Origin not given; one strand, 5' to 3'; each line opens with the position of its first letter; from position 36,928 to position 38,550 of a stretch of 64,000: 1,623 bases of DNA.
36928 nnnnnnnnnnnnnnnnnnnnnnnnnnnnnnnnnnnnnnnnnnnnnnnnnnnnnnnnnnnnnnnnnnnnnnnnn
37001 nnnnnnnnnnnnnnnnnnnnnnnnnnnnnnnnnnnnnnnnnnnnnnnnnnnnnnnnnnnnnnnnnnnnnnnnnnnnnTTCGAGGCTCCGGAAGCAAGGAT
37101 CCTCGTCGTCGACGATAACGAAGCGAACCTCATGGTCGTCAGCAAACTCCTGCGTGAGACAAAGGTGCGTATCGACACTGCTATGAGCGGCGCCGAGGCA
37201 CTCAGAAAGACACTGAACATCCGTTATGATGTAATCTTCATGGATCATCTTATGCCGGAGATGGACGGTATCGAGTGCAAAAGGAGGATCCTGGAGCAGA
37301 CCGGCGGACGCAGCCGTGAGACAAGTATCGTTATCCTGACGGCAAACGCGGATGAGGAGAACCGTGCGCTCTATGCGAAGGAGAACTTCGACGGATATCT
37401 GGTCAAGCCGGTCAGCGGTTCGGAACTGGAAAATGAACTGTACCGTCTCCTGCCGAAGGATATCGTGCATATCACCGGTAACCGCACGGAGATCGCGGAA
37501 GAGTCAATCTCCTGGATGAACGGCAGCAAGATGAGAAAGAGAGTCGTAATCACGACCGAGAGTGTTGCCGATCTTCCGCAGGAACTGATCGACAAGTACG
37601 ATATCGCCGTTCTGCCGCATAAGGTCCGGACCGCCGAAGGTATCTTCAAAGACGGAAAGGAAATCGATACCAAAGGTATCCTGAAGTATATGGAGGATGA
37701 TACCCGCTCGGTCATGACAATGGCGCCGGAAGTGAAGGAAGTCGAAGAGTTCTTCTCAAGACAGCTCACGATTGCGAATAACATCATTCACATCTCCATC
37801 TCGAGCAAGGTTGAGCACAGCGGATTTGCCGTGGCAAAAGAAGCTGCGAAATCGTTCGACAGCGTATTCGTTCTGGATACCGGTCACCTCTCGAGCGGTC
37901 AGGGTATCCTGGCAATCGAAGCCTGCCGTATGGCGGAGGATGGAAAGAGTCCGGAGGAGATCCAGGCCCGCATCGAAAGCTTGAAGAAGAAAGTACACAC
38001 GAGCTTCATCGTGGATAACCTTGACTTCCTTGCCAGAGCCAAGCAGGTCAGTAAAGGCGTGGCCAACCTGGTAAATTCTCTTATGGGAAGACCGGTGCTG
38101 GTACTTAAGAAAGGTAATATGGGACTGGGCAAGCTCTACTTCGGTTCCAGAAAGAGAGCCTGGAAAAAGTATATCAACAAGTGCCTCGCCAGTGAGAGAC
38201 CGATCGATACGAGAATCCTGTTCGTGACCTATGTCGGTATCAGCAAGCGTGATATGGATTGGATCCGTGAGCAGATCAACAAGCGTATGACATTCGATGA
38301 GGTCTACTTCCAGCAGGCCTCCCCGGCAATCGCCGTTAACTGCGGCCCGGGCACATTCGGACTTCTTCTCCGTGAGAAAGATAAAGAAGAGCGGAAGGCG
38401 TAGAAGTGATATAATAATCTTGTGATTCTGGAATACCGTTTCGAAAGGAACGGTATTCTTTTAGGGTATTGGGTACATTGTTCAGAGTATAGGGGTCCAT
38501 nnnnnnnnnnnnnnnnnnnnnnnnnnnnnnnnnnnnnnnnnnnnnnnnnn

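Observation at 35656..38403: Histidine kinase - receiver - DegV fusion: a fatty-acid-binding fold wired to a phosphorelay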

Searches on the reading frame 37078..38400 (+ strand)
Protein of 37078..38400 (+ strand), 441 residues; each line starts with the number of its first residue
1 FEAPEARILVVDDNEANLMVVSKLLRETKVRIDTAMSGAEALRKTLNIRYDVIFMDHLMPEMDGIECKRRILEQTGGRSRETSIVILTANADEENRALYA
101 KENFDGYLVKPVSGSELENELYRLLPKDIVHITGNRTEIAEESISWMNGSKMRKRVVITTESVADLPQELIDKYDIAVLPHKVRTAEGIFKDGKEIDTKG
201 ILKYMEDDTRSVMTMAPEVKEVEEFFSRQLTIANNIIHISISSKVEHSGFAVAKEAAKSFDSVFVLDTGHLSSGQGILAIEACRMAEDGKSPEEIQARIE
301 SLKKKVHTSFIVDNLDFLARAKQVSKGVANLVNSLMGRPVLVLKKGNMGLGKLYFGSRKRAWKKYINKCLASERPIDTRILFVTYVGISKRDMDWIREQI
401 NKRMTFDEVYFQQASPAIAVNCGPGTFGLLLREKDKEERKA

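Call 35: predict_structure(alignment_id=A3)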
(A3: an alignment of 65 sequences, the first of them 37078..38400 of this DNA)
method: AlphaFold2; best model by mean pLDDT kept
length: 441 residues; sequences in the alignment: 65
mean_pLDDT: 92.0   pTM: 0.68
mean pLDDT of the five models: 92.0, 91.0, 90.9, 90.7, 89.0
residues with pLDDT >= 90: 344; 70-90: 75; 50-70: 12; < 50: 10
segments of 3 or more residues with pLDDT < 50: 142-150
pLDDT, mean of each block of 10 residues (from residue 1): 95 91 90 97 97 95 96 95 94 86 94 88 93 64 46 88 97 98 96 94 92 95 95 95 94 97 96 97 96 97 96 91 86 91 91 95 98 93 98 98 98 96 95 78 46
secondary structure, 60 per line:
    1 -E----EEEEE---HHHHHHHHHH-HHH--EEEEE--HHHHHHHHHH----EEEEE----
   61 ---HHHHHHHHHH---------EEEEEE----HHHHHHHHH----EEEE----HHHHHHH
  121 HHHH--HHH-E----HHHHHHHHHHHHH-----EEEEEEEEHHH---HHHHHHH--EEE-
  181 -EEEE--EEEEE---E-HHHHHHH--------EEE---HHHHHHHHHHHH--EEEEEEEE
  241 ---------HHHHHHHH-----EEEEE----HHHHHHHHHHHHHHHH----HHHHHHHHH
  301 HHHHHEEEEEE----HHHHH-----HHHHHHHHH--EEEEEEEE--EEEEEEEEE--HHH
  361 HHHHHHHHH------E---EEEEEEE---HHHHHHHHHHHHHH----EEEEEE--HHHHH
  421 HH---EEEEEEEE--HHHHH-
elements in order: E7-11 H15-24 E31-35 H38-47 E52-56 H64-73 E83-88 H93-101 E106-109 H114-124 H136-148 E154-161 H168-174 E177-179 E182-185 E188-192 H198-204 E213-215 H219-230 E233-240 H250-257 E263-267 H272-287 H292-305 E306-311 H316-320 H326-334 E337-344 E347-355 H358-369 E380-386 H390-403 E408-413 H416-422 E426-433 H436-440

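Call 38: fold_search(model_id=the predicted structure, library=pdb)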
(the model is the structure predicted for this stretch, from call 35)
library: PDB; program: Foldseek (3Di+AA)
matches with E <= 10: 1691; with E <= 0.001: 582
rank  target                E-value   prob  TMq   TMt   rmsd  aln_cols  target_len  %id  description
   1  2dt8                  4.6e-25  1.00  0.58  0.89   2.5       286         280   26  Fatty Acid Binding of a DegV family Protein from Thermus thermophilus (released 2007-06-19)
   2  1pzx_B                1.9e-24  1.00  0.58  0.86   2.7       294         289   25  Hypothetical protein APC36103 from Bacillus stearothermophilus: a lipid binding protein (released 2004-01-20)
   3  1pzx_A                8.0e-24  1.00  0.56  0.86   2.7       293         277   24  Hypothetical protein APC36103 from Bacillus stearothermophilus: a lipid binding protein (released 2004-01-20)
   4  5uto_A                3.3e-23  1.00  0.56  0.84   3.0       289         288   22  The crystal structure of the Staphylococcus aureus Fatty acid Kinase (Fak) B1 protein loaded with palmitic acid to 1.8 (released 2018-02-21)
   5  7scl_B                1.3e-22  1.00  0.56  0.83   3.0       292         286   21  The X-ray crystal structure of Staphylococcus aureus Fatty Acid Kinase B1 (FakB1) mutant R173A in complex with Palmita (released 2021-10-27)
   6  6nyu_B                2.0e-22  1.00  0.55  0.84   2.9       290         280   21  The X-ray crystal structure of Staphylococcus aureus Fatty Acid Kinase (Fak) B1 F263T mutant protein to 2.18 Angstrom  (released 2020-02-12)
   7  6b9i_A                2.8e-22  1.00  0.55  0.83   3.3       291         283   22  The crystal structure of the Staphylococcus aureus Fatty acid Kinase (Fak) B1 protein loaded with 14-Methylhexadecanoi (released 2018-10-10)
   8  3pl5                  3.0e-22  1.00  0.55  0.85   2.6       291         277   23  Fatty acid binding protein (released 2011-12-07)
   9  3fys                  3.2e-22  1.00  0.55  0.83   3.7       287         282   22  Crystal Structure of DegV, a fatty acid binding protein from Bacillus subtilis (released 2009-05-12)
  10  7w7h_E                3.4e-22  1.00  0.55  0.85   3.0       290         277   20  S Suis FakA-FakB2 complex structure (released 2022-09-21)
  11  7scl_A                3.6e-22  1.00  0.56  0.83   3.3       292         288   22  The X-ray crystal structure of Staphylococcus aureus Fatty Acid Kinase B1 (FakB1) mutant R173A in complex with Palmita (released 2021-10-27)
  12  6dj6_B                5.4e-22  1.00  0.54  0.83   3.1       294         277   20  The X-ray crystal structure of the Streptococcus pneumoniae Fatty Acid Kinase (Fak) B2 protein loaded with cis-oleic a (released 2019-05-29)
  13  4x9x                  5.8e-22  1.00  0.55  0.88   2.7       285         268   21  Biochemical Roles for Conserved Residues in the Bacterial Fatty Acid Binding Protein Family (released 2016-01-27)
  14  6mh9_B                5.8e-22  1.00  0.55  0.84   2.8       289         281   21  The crystal structure of the Staphylococcus aureus Fatty acid Kinase (Fak) B1 protein A121I mutant to 2.02 Angstrom re (released 2019-11-13)
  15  1mgp                  6.1e-22  1.00  0.56  0.87   3.1       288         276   21  Hypothetical protein TM841 from Thermotoga maritima reveals fatty acid binding function (released 2002-09-18)
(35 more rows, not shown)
